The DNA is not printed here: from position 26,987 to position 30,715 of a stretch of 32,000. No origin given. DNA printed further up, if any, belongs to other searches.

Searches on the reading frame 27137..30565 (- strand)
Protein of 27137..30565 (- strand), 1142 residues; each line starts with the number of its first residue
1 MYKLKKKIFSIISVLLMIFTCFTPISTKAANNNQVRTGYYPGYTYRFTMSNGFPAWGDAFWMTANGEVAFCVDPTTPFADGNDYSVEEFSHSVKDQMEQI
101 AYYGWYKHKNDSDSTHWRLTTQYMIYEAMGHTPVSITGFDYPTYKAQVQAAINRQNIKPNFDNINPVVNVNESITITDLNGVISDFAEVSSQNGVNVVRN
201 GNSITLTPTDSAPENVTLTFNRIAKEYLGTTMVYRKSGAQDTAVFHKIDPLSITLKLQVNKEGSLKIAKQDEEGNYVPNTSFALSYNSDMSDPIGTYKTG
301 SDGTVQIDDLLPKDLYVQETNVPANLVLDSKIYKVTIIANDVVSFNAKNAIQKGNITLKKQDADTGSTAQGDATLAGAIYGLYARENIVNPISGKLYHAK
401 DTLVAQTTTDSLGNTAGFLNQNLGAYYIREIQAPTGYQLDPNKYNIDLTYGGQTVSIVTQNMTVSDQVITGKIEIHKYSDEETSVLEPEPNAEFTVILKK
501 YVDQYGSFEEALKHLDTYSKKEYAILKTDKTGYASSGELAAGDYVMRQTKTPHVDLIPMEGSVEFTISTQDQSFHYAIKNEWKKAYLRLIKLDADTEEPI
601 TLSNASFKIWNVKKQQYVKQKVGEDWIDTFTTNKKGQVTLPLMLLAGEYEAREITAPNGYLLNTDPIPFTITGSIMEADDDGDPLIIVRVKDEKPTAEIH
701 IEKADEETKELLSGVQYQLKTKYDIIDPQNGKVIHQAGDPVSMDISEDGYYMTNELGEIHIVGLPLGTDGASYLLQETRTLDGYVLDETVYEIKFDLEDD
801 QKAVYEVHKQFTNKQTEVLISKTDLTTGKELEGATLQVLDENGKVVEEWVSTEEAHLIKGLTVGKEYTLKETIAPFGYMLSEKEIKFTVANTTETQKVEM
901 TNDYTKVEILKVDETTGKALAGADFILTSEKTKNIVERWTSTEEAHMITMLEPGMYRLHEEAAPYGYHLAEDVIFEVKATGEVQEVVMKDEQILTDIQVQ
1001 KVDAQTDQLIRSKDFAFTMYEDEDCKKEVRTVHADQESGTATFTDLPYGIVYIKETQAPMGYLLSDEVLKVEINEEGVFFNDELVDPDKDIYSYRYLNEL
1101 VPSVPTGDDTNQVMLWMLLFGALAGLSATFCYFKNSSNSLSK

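Call 41: search_protein_families(library=pfam, max_evalue=0.001, proteins=[window:27137-30565:-])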
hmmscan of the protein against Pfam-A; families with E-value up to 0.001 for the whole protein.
window:27137-30565:- (1142 aa): 3 families
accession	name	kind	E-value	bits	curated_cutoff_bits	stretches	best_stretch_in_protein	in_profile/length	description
PF17802.7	SpaA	-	3.4e-105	344.9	23.1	8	817-903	2-90/91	Prealbumin-like fold domain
PF17210.9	SdrD_B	-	2.2e-05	25.1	29.7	0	389-447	24-80/112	SdrD B-like domain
PF08341.16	TED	-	3.9e-05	24.5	22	1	68-150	1-95/102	Thioester domain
